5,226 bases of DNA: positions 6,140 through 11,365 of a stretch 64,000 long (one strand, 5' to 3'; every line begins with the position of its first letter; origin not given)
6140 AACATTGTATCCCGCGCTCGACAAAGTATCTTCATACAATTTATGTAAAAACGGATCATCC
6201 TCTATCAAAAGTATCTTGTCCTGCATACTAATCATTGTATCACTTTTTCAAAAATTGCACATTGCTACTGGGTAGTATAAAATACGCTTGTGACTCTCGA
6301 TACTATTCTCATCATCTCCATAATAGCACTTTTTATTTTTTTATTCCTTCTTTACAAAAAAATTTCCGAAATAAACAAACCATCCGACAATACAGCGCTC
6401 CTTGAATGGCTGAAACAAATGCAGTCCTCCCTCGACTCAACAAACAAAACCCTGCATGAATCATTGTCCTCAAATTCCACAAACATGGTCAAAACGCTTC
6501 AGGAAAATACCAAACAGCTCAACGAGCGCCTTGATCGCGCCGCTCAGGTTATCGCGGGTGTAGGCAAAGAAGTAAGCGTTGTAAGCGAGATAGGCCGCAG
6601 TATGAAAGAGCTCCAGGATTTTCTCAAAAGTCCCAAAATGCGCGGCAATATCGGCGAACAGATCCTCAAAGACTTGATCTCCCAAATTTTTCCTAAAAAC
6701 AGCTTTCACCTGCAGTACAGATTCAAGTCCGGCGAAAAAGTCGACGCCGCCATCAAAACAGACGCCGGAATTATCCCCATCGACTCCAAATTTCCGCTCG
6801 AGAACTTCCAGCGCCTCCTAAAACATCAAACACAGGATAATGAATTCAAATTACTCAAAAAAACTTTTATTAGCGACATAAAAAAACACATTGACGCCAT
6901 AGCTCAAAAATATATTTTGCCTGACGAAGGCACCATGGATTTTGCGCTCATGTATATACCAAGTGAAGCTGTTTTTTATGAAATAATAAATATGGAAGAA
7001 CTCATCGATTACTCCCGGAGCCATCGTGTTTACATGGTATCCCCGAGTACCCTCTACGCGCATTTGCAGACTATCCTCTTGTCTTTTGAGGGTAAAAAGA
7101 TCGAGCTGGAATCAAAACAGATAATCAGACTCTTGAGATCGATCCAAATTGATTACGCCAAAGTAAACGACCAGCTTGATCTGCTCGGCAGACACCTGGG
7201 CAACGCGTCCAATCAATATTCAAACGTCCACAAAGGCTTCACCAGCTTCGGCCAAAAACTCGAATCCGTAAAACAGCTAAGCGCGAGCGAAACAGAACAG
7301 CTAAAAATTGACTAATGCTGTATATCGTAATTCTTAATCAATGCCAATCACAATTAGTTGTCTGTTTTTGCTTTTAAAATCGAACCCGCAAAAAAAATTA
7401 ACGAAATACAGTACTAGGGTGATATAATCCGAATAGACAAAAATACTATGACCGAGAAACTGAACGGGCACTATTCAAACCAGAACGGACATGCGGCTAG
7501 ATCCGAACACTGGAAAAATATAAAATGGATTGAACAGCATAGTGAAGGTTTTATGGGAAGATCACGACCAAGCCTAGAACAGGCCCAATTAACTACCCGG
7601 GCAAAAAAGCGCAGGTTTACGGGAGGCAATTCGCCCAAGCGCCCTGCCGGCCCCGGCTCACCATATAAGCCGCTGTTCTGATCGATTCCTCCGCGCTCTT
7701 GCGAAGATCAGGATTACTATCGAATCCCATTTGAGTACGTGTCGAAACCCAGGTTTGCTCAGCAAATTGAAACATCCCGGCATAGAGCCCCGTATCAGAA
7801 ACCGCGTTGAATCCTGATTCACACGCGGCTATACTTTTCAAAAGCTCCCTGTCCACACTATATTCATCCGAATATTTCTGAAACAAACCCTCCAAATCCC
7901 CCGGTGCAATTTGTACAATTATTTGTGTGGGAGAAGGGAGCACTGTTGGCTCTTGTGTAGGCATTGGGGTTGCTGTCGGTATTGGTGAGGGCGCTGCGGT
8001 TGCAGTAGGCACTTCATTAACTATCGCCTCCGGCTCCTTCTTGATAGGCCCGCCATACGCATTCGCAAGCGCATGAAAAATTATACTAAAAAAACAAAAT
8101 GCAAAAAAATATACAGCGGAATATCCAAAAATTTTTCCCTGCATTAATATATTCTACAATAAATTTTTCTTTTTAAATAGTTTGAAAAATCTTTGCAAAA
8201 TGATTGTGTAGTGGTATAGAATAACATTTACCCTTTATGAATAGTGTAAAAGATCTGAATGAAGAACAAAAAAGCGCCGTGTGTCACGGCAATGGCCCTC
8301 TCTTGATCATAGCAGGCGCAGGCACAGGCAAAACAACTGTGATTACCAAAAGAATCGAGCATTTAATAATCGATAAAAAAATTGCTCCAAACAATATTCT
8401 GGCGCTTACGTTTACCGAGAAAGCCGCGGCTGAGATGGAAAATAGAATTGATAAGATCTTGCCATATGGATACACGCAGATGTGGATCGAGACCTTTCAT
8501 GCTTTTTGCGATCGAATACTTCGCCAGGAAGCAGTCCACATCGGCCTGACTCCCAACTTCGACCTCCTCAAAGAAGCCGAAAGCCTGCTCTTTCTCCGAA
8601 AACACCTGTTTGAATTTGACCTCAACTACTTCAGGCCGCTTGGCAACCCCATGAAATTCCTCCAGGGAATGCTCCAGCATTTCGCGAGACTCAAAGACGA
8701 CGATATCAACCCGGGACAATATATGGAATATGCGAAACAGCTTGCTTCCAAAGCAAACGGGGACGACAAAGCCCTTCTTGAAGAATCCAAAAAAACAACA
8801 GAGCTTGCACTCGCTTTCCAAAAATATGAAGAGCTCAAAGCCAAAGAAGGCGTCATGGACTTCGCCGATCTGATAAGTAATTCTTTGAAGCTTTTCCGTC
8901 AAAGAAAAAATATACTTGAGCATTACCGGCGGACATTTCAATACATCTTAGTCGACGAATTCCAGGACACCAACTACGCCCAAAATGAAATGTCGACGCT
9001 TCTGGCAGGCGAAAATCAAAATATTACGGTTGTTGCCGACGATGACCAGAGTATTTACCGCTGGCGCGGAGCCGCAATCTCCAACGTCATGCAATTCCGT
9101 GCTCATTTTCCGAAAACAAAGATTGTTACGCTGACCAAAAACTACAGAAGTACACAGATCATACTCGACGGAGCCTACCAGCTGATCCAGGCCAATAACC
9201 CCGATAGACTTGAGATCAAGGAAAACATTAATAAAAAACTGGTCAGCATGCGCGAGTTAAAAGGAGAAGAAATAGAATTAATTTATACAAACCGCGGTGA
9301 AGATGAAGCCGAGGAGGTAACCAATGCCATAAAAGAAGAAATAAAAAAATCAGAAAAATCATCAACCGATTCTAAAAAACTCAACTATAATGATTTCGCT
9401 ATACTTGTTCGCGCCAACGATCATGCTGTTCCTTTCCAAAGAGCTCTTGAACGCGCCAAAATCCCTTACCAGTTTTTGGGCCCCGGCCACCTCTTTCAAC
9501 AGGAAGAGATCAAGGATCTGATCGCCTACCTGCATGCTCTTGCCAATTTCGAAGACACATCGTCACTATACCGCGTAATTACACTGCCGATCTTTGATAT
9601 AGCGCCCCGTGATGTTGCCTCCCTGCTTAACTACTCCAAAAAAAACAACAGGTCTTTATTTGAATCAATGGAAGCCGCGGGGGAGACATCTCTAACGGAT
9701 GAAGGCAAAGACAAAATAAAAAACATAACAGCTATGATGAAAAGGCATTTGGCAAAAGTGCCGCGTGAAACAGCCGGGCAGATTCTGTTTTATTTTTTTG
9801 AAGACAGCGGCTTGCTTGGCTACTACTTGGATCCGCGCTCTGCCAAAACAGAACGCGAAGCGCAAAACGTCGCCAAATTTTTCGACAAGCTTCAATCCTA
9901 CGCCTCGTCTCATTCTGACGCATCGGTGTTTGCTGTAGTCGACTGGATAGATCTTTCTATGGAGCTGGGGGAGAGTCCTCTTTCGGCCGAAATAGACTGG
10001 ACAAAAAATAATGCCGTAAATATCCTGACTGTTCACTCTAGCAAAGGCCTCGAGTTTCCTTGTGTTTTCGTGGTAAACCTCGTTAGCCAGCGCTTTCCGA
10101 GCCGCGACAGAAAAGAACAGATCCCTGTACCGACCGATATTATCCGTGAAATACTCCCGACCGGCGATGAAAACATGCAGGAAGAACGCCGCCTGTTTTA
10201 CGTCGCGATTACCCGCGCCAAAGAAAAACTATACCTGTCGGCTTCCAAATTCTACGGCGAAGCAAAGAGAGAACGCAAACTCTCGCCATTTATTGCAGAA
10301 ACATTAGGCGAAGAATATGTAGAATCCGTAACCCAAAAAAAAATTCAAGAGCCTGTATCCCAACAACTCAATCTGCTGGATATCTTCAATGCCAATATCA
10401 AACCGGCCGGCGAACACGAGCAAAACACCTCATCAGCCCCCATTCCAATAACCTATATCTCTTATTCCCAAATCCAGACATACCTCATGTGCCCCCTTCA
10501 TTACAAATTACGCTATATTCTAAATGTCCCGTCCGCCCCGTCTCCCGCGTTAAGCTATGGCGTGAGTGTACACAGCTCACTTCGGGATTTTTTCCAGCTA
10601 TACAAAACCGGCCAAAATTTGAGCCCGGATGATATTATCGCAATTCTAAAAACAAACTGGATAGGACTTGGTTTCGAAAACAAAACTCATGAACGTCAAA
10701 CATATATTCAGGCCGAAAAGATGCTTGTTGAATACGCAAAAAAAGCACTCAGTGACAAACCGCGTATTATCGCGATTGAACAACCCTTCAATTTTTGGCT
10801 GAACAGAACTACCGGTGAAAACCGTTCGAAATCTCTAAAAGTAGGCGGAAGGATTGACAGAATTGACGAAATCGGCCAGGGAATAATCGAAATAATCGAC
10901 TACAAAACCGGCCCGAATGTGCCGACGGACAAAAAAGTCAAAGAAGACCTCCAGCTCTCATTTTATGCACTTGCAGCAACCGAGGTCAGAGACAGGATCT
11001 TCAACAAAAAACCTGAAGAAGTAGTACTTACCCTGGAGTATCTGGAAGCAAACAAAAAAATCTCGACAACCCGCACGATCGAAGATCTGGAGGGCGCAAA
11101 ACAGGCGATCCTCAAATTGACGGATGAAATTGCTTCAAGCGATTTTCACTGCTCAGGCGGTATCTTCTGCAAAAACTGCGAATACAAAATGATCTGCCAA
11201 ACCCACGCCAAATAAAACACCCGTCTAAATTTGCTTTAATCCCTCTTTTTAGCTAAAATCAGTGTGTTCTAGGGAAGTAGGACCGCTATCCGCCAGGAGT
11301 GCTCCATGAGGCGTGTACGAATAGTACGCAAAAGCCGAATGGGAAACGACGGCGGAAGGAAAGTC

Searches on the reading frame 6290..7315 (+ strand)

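Call 33: search_protein_families(library=pfam, proteins=[window:6290-7315:+], max_evalue=0.00001)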
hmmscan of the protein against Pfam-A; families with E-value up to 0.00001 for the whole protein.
window:6290-7315:+ (341 aa): 1 family
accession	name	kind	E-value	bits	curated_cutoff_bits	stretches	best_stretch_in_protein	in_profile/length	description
PF02646.22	RmuC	-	7.3e-52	176.7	26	1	57-336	5-290/291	RmuC family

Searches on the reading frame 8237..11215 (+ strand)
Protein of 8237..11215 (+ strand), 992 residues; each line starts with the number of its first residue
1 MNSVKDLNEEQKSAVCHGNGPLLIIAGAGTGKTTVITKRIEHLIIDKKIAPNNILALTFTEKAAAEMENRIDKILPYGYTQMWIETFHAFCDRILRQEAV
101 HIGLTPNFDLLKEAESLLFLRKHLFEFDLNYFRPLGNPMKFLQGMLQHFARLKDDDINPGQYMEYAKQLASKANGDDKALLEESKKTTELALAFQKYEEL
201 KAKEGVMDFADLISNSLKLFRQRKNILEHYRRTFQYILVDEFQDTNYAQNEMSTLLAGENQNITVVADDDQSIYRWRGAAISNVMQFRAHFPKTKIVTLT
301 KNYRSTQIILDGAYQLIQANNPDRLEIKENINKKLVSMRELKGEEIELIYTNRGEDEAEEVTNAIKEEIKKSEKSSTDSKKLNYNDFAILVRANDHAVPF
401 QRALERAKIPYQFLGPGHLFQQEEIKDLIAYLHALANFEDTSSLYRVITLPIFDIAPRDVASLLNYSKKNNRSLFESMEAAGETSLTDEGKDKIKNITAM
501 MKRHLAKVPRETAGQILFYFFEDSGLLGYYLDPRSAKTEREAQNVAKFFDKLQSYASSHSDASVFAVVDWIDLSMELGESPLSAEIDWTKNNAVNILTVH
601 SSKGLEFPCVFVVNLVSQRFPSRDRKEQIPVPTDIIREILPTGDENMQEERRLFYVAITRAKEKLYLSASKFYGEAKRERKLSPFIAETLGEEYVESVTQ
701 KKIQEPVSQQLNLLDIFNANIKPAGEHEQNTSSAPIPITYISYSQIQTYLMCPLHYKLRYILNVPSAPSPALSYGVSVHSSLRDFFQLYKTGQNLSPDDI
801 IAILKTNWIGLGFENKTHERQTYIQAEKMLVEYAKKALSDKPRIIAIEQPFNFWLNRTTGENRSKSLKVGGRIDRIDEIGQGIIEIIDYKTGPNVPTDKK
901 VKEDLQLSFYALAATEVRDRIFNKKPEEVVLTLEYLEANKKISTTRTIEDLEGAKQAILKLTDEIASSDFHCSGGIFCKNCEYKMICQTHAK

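Call 6: search_protein_families(library=pfam, proteins=[window:8237-11215:+], max_evalue=0.01)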
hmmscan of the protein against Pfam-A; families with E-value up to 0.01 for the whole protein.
window:8237-11215:+ (992 aa): 11 families
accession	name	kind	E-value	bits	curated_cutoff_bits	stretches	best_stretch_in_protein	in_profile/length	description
PF00580.27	UvrD-helicase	-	4.4e-80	269.7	23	1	7-292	1-271/271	UvrD/REP helicase N-terminal domain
PF13361.12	UvrD_C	-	6.8e-55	187.3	25.6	1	298-671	2-349/350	UvrD-like helicase C-terminal domain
PF12705.13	PDDEXK_1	-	2.9e-36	126.1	22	1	741-988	2-247/247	PD-(D/E)XK nuclease superfamily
PF13245.12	AAA_19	-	8.3e-21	75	25.1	1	11-275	1-132/134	AAA domain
PF13538.12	UvrD_C_2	-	3.4e-14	52.9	27.4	2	642-667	26-51/52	UvrD-like helicase C-terminal domain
PF10926.14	DUF2800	-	1.7e-07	31.2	21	1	841-991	99-236/368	Protein of unknown function (DUF2800)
PF01443.25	Viral_helicase1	-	1.8e-06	28.4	21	0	24-75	3-51/228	Viral superfamily 1 RNA helicase core domain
PF13604.12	AAA_30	-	5.1e-06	26.8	27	1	7-71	2-66/191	AAA domain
PF13087.12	AAA_12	-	0.0017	18.4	27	0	534-667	84-190/195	AAA domain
PF13173.12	AAA_14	-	0.0052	17.2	27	0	21-75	3-50/129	AAA domain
PF01930.23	Cas_Cas4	-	0.0085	16.6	22.7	0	863-988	45-159/160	Domain of unknown function DUF83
